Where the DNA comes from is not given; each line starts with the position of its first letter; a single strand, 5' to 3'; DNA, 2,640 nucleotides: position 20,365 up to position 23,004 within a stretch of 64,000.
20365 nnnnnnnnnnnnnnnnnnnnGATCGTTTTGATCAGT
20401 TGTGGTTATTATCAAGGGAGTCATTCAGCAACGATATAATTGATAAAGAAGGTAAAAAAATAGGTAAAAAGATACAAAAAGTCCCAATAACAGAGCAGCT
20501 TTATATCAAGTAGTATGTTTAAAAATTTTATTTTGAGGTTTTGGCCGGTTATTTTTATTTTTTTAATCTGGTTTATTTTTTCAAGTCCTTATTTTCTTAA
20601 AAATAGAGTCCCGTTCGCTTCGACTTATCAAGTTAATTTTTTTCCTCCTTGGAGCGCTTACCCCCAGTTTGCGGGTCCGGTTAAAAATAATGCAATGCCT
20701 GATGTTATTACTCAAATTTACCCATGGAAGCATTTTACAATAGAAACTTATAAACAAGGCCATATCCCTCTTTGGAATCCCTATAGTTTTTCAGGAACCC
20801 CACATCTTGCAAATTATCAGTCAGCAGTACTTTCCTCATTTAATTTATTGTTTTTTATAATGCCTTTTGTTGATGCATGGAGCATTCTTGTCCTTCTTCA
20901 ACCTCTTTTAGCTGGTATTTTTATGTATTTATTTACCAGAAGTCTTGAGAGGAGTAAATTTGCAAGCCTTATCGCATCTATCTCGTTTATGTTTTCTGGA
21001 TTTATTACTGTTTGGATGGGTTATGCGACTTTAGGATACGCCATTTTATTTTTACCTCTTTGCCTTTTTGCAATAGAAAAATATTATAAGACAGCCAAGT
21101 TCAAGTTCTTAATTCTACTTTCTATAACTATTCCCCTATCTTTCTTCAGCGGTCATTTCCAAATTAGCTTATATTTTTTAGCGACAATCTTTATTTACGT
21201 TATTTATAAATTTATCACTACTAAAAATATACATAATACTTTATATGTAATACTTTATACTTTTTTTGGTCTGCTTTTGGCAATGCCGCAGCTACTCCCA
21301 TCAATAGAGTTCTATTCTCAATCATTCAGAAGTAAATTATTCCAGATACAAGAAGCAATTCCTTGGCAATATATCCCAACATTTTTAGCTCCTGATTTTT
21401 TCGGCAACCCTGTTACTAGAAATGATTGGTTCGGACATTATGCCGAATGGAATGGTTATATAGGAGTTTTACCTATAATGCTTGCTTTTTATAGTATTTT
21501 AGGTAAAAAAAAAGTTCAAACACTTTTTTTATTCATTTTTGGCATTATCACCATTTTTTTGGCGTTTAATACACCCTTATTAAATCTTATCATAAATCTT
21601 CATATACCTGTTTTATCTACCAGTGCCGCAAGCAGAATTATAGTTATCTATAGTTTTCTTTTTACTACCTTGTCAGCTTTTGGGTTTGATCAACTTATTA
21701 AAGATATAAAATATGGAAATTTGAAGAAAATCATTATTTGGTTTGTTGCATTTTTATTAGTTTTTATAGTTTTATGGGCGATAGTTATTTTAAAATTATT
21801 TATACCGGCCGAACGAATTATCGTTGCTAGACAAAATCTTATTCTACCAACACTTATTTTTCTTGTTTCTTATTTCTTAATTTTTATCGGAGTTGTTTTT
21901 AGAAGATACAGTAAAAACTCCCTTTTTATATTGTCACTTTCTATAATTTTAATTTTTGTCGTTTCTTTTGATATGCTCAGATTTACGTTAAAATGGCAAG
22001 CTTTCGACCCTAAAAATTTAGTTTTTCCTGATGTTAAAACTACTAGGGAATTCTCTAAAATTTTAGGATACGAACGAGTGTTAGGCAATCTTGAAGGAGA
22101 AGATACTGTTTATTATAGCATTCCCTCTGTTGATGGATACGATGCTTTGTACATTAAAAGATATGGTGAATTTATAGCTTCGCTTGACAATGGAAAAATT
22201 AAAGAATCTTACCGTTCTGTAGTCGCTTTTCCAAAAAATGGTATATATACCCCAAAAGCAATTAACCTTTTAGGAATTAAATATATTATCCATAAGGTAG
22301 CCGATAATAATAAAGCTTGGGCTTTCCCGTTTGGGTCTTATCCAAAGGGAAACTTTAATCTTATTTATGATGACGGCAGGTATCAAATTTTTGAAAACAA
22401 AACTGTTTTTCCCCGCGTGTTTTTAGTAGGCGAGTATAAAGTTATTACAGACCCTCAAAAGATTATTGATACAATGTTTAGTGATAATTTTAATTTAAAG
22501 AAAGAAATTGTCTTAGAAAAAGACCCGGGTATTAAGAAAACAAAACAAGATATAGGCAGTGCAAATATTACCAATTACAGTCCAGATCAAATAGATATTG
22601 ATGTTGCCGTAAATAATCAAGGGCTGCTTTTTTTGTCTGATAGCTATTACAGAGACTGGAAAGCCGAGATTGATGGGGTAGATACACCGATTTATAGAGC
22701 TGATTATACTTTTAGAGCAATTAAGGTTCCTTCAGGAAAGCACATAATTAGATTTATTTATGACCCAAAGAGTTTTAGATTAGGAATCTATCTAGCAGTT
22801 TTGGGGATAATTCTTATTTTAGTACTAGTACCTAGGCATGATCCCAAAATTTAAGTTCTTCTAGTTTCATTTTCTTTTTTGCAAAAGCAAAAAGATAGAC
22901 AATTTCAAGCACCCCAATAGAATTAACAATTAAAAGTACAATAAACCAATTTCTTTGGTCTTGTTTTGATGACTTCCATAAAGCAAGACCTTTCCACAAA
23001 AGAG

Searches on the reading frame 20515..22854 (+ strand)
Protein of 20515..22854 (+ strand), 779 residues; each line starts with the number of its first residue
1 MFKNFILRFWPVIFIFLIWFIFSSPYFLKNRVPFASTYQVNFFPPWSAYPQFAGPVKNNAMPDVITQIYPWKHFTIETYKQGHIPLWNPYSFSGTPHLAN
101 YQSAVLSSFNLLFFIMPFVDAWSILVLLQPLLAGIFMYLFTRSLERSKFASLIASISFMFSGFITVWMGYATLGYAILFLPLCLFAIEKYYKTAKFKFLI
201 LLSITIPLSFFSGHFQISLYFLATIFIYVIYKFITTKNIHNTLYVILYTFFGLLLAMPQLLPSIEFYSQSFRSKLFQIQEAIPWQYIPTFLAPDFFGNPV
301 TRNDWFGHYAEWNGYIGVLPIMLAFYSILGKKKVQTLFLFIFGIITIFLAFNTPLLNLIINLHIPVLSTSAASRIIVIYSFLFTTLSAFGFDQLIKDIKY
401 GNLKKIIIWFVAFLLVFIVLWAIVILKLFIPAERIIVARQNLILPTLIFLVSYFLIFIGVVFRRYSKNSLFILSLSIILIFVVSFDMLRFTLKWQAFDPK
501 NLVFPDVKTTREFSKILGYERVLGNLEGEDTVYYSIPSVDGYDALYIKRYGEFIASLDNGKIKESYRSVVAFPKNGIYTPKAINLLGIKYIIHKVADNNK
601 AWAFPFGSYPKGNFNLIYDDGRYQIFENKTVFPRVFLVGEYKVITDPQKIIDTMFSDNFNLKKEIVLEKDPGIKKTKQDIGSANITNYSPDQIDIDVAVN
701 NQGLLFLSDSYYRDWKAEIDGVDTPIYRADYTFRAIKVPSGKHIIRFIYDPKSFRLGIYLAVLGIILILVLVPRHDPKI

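Call 13: search_protein_families(library=pfam, proteins=[window:20515-22854:+], max_evalue=0.0001)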
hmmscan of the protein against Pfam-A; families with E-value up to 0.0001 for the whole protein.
window:20515-22854:+ (779 aa): 1 family
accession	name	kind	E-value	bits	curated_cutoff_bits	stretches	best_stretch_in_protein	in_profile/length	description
PF09586.16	YfhO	-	1.5e-21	76.9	28.5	2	682-760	755-834/835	Bacterial membrane protein YfhO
